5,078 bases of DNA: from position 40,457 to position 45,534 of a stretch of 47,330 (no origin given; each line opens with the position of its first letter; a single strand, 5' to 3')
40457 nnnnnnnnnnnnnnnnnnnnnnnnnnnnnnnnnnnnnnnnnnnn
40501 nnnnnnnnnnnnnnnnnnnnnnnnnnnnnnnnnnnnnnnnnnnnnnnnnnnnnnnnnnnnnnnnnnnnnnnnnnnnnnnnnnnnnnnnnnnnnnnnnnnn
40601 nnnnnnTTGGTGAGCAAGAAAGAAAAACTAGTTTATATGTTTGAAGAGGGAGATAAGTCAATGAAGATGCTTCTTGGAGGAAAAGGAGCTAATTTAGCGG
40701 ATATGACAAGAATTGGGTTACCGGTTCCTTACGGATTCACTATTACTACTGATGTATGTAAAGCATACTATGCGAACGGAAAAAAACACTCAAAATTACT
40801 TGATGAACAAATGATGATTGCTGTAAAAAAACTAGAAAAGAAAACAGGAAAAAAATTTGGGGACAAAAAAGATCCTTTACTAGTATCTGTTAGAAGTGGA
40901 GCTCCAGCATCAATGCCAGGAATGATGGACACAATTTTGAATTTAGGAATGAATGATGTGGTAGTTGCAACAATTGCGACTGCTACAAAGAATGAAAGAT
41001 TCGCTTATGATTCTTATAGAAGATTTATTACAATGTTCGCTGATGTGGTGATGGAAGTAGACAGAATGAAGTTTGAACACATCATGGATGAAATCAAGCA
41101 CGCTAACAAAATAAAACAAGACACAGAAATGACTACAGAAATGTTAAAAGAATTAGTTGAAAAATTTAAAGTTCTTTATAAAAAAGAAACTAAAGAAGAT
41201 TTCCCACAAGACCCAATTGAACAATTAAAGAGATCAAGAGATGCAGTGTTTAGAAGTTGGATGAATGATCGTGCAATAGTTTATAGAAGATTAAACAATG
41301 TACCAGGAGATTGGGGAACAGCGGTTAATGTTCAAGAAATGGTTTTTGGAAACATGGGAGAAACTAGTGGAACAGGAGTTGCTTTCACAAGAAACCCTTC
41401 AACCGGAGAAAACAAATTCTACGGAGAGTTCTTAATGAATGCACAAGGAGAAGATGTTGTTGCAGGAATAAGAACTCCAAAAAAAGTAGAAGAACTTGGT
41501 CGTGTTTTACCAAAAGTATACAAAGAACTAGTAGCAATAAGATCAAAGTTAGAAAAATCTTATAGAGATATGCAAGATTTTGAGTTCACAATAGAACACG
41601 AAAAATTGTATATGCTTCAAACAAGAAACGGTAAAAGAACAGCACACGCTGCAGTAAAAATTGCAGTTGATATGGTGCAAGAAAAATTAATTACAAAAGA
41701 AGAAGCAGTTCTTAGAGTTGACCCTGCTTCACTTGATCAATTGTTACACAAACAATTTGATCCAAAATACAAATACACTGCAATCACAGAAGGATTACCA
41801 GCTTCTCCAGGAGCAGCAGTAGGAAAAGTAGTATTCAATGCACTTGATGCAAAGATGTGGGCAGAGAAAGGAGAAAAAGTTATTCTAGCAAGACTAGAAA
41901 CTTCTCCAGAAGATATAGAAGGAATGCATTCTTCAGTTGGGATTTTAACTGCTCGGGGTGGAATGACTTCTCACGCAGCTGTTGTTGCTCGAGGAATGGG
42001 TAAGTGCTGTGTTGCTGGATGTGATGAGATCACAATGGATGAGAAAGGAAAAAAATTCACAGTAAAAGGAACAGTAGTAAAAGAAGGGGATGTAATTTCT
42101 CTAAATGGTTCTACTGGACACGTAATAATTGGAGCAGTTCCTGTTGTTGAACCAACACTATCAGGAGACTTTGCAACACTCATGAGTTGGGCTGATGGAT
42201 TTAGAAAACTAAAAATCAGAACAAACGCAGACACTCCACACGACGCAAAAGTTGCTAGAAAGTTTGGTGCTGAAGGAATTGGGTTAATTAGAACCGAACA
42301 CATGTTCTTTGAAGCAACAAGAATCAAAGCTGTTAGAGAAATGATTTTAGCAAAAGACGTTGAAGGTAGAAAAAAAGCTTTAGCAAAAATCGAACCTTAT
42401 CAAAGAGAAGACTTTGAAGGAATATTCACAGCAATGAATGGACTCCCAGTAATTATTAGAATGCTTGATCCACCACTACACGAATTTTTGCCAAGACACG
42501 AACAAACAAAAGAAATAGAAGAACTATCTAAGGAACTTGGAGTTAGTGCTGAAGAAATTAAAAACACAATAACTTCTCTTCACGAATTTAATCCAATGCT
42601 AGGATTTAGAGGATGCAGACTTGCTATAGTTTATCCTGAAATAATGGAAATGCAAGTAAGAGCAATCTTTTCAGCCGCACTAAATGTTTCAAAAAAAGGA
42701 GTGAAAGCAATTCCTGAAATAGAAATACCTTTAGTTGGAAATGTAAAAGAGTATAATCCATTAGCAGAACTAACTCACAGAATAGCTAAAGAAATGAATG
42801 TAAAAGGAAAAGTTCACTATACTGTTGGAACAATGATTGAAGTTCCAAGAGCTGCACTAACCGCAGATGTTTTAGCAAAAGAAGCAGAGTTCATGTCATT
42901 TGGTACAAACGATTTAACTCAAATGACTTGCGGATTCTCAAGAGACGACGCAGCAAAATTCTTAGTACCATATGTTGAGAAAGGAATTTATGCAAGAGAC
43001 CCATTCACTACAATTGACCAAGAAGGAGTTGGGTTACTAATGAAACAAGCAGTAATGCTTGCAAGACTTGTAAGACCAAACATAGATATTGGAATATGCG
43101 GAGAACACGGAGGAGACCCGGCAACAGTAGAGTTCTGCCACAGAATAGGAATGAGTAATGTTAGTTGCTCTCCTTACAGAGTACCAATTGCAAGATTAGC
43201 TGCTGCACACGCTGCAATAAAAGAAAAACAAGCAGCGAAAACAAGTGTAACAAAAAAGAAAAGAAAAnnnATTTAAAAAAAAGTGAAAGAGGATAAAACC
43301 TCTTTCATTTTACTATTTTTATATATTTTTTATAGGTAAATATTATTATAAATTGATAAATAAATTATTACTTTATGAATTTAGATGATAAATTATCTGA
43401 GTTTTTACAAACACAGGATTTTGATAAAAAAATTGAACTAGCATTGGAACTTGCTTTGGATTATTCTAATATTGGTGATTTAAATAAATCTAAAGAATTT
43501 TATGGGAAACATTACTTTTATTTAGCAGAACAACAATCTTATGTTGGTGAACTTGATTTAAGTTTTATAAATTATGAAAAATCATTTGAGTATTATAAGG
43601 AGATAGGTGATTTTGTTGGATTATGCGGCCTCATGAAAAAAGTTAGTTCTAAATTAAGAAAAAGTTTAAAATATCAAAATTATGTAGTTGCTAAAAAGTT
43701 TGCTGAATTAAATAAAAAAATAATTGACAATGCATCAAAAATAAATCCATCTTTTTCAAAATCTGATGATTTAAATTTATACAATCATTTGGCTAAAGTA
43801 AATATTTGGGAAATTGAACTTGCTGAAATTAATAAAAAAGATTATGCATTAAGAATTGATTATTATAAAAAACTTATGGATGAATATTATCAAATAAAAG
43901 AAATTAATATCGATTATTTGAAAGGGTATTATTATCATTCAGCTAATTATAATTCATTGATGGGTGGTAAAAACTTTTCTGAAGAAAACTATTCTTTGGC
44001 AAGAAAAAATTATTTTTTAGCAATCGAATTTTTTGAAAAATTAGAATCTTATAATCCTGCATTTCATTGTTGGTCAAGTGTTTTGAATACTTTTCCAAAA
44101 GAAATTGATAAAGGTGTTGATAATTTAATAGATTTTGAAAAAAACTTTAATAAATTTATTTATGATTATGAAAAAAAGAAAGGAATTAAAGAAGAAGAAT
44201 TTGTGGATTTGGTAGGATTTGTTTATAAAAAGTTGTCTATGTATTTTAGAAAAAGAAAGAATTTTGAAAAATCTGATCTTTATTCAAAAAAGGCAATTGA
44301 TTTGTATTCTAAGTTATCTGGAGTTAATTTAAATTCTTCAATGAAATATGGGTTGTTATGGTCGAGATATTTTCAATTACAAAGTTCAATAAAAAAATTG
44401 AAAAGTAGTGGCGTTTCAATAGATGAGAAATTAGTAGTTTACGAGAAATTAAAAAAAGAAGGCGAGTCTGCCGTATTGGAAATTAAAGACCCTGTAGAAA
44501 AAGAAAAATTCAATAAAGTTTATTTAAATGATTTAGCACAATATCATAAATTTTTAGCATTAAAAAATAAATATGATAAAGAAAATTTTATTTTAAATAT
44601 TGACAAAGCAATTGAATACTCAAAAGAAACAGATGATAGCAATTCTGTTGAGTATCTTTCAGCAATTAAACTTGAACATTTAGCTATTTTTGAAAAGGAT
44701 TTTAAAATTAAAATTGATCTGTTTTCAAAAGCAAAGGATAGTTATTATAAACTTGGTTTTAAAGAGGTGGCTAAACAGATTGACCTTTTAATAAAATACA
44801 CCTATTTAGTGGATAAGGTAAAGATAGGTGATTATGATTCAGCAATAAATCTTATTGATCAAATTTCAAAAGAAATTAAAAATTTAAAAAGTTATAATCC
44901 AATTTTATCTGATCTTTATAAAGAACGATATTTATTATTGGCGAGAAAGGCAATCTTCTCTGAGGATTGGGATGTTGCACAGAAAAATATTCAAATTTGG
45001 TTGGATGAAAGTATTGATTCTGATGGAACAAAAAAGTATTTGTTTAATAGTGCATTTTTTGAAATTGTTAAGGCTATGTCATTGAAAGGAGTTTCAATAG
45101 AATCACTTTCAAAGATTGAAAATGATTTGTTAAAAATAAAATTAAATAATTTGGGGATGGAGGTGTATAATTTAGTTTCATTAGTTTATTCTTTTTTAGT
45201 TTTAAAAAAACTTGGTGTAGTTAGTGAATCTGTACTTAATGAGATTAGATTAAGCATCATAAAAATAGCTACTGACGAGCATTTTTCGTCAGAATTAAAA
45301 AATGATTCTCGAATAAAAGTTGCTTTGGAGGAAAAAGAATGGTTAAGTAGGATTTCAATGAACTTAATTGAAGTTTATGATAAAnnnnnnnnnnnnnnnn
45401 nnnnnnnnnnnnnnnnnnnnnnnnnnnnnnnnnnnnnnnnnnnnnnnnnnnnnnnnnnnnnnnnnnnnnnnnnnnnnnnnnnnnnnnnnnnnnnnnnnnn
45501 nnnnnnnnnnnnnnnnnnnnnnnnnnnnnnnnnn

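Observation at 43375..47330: Helical-repeat protein with HEPN-like Rx4H domain directly upstream of a type I R-M methyltransferase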

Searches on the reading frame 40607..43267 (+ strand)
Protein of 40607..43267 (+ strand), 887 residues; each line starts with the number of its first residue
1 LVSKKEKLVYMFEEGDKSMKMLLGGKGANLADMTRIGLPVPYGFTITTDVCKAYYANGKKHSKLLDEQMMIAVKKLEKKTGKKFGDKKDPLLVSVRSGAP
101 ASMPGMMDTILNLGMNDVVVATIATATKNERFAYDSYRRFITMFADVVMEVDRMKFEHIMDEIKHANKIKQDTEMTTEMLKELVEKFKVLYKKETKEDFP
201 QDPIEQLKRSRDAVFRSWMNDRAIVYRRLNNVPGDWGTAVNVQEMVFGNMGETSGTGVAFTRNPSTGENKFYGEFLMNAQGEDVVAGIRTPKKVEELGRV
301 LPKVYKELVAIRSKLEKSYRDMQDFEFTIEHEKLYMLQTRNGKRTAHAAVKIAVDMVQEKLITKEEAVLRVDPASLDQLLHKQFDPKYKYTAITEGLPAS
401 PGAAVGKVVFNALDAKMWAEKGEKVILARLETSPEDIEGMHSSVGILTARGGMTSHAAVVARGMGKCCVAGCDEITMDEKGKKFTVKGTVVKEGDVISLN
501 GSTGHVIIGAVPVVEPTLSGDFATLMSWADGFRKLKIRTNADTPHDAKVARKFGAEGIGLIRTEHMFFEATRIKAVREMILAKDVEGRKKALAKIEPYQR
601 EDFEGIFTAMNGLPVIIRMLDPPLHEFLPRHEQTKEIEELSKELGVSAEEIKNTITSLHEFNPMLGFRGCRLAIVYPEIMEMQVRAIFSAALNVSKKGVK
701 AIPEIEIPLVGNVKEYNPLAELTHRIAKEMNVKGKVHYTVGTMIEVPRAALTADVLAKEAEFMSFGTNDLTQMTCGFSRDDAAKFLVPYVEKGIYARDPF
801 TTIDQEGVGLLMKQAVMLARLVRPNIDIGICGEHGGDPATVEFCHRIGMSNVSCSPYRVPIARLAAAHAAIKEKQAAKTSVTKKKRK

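Call 61: search_protein_families(library=ncbifam, proteins=[window:40607-43267:+], max_evalue=1e-10)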
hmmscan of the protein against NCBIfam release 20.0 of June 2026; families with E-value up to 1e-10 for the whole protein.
window:40607-43267:+ (887 aa): 16 families
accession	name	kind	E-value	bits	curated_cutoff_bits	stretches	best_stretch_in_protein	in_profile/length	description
TIGR01828.1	pyru_phos_dikin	equivalog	0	1378.6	843.45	1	7-871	2-865/865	pyruvate, phosphate dikinase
NF004531.0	PRK05878.1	equivalog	2e-149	498.6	456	1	5-490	8-451/534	pyruvate, phosphate dikinase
NF005057.0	PRK06464.1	equivalog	1.5e-64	218.4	598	1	306-868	297-787/798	phosphoenolpyruvate synthase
TIGR01418.1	PEP_synth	equivalog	2.4e-56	191.5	739.75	1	306-859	291-772/784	pyruvate, water dikinase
TIGR01417.1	PTS_I_fam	equivalog_domain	4.4e-36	124.5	341.7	1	655-879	344-549/565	phosphoenolpyruvate--protein phosphotransferase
NF008382.0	PRK11177.1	equivalog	5.9e-28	97.8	824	1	659-781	349-467/575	phosphoenolpyruvate-protein phosphotransferase PtsI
NF004878.0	PRK06241.1-3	subfamily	7.4e-24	83.9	945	1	6-78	2-74/891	phosphoenolpyruvate synthase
NF008283.0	PRK11061.1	equivalog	2.4e-22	79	583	1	657-875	512-712/748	phosphoenolpyruvate--protein phosphotransferase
NF004877.0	PRK06241.1-2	subfamily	1.8e-17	63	866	0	6-75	2-72/869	phosphoenolpyruvate synthase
NF004881.0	PRK06241.2-2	equivalog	2.4e-15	55.9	883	0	395-476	790-869/898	phosphoenolpyruvate synthase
NF041857.1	RIF_Ptrans_rph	equivalog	6.9e-15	54.5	999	0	8-73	2-68/864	rifamycin-inactivating phosphotransferase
NF052632.1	undecylprod_RedH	equivalog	8.8e-15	53.7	1350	0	9-64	3-58/880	undecylprodigiosin ligase RedH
NF004883.0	PRK06241.2-4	equivalog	1.5e-14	53.1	1063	0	207-288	157-234/928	phosphoenolpyruvate synthase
NF004880.0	PRK06241.2-1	equivalog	1.6e-14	52.9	972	0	214-341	145-279/837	phosphoenolpyruvate synthase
NF004879.0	PRK06241.1-4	equivalog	2.2e-13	49.2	976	0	7-75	3-72/868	phosphoenolpyruvate synthase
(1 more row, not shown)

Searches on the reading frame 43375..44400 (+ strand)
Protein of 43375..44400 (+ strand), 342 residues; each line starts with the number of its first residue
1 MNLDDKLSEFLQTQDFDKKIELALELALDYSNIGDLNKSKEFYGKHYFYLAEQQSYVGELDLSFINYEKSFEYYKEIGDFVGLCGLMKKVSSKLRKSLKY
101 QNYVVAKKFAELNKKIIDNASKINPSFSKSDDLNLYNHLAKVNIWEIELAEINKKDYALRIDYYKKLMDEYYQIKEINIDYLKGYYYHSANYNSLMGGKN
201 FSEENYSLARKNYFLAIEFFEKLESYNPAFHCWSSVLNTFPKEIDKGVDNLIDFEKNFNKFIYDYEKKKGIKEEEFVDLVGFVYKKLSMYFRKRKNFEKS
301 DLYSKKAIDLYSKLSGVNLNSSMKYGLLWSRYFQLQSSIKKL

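Call 18: search_protein_families(library=pfam, proteins=[window:43375-44400:+], max_evalue=10)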
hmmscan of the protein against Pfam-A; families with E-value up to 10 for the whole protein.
window:43375-44400:+ (342 aa): 3 families
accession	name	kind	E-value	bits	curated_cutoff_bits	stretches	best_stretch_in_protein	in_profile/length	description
PF19176.5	DUF5858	-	0.0033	17.7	27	1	87-116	5-34/61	Family of unknown function (DUF5858)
PF07719.23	TPR_2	-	1.4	9.7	27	0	208-229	12-33/34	Tetratricopeptide repeat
PF23353.1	BBS2_hp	-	2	9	27.7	0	161-196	48-83/98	BBS2 hairpin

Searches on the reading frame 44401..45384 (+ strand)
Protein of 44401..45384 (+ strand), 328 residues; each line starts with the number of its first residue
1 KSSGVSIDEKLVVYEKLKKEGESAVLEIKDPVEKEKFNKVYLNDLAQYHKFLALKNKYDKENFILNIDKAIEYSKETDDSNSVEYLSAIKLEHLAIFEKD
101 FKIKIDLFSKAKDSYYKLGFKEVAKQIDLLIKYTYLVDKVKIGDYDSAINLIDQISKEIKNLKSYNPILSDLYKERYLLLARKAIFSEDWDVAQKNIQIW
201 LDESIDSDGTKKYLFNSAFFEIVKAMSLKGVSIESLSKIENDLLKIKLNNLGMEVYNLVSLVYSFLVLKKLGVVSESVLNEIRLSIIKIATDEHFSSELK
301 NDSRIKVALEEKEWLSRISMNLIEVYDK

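Call 18: search_protein_families(library=pfam, proteins=[window:44401-45384:+], max_evalue=10)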
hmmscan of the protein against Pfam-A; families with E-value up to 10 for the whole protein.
window:44401-45384:+ (328 aa): 1 family
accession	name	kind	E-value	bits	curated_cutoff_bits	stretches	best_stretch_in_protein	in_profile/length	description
PF23183.1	bHLH_NPAS4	-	0.014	15.7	27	1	153-179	14-39/54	NPAS4 bHLH domain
